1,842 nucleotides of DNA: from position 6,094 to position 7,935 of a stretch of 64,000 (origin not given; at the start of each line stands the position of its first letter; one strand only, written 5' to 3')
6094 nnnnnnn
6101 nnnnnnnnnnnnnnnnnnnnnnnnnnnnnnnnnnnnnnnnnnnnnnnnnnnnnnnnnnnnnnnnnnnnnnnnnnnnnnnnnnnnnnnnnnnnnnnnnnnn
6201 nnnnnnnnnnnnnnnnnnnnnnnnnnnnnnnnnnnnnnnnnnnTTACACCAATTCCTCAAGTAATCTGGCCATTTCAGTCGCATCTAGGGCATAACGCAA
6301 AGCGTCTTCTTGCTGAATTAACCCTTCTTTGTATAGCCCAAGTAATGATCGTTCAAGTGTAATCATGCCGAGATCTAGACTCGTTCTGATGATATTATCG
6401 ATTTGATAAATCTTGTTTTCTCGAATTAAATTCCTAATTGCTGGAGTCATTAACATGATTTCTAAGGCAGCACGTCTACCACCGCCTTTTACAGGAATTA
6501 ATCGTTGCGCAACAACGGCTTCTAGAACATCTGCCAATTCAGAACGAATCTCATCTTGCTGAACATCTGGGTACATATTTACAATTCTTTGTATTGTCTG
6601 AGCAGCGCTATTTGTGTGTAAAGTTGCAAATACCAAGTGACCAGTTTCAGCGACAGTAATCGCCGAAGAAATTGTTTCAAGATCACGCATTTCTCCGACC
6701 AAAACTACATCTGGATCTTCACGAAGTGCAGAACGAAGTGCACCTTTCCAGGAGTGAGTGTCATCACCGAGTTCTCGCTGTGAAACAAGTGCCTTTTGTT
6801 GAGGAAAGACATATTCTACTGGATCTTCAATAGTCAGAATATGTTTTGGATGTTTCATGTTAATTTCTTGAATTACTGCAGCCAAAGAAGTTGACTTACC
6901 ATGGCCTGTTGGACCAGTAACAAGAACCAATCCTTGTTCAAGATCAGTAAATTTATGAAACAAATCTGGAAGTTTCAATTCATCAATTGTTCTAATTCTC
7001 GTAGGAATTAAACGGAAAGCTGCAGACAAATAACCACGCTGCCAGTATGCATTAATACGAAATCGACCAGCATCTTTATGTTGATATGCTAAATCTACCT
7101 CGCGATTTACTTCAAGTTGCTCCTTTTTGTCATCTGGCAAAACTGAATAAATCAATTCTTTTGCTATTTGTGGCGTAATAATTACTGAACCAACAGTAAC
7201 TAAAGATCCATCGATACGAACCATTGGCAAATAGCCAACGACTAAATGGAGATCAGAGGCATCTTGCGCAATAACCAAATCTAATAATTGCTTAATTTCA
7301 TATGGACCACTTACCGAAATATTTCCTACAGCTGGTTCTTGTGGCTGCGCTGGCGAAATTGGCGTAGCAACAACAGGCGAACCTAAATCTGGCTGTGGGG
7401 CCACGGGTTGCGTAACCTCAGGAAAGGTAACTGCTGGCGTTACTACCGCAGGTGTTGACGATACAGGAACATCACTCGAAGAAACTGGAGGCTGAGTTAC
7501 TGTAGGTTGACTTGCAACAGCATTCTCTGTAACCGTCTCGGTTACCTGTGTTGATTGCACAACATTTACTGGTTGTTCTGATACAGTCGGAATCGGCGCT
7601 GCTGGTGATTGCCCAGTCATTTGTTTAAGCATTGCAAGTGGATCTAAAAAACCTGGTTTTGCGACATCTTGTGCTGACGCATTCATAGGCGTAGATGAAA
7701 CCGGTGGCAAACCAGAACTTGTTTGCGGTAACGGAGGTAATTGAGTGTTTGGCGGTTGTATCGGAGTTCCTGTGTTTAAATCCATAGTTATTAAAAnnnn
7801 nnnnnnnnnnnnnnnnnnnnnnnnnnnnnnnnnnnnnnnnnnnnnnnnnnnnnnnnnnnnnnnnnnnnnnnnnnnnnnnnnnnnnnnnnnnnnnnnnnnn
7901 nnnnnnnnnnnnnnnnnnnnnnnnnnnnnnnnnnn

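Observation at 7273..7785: PilT retraction ATPase with a ~170-aa Pro/Thr/Ser/Val-rich disordered N-terminal extension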

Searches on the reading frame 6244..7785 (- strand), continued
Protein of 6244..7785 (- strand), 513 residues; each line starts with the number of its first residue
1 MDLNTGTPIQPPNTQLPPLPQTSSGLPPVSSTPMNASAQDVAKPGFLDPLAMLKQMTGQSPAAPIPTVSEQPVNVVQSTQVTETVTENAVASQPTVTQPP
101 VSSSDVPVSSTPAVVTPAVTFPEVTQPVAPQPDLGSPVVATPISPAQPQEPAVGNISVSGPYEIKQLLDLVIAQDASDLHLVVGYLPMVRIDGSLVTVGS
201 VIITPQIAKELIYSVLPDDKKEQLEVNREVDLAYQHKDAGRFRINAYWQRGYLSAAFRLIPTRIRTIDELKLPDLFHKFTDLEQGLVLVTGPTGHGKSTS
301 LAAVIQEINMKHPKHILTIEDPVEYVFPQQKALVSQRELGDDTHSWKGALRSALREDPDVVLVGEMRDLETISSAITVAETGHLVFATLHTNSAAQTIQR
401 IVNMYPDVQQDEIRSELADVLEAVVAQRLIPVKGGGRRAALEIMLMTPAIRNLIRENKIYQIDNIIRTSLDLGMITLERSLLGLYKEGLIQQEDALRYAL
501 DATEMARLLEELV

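Call 60: predict_structure(alignment_id=A2)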
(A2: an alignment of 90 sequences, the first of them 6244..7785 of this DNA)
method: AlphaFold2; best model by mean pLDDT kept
length: 513 residues; sequences in the alignment: 90
mean_pLDDT: 80.6   pTM: 0.69
mean pLDDT of the five models: 80.6, 79.3, 79.1, 78.5, 78.0
residues with pLDDT >= 90: 272; 70-90: 85; 50-70: 94; < 50: 62
segments of 3 or more residues with pLDDT < 50: 1-9, 22-27, 29-32, 34-42, 73-82, 84-92, 95-98
pLDDT, mean of each block of 10 residues (from residue 1): 45 56 47 42 56 67 55 46 45 51 51 56 59 57 61 85 97 93 97 91 98 97 95 90 94 95 89 96 96 67 93 91 70 84 80 87 90 93 93 95 97 98 95 89 98 98 97 97 97 96 97 91
secondary structure, 60 per line:
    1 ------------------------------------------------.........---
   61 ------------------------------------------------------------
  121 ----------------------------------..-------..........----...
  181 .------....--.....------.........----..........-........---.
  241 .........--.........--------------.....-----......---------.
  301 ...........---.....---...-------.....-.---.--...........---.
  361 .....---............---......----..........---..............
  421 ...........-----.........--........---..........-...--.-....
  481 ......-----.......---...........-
elements in order: H49-57 H164-173 E178-181 E188-191 E194-198 H205-213 H218-227 E229-236 E240-249 E252-260 H275-279 E285-290 H300-311 E315-319 E333-337 H346-356 E360-365 H369-380 E384-389 H394-403 H407-420 E421-431 E437-445 H448-455 H459-468 H477-486 H492-498 H502-512

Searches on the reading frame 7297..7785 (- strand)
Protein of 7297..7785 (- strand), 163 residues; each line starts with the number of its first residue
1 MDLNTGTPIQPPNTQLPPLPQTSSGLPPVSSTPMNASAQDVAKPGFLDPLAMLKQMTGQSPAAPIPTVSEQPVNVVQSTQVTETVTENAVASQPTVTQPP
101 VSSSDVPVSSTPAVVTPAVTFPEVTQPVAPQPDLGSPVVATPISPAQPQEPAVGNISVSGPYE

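Call 40: search_protein_representatives(protein=window:7297-7785:-)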
Query: 163 residues. Proteins with E-value up to 0.001 (for the whole library): 1; up to 1e-10: 0; up to 1e-30: 0. The best 1 are listed.
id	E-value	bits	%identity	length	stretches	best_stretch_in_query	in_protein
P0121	2.2e-06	44.4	33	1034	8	101-140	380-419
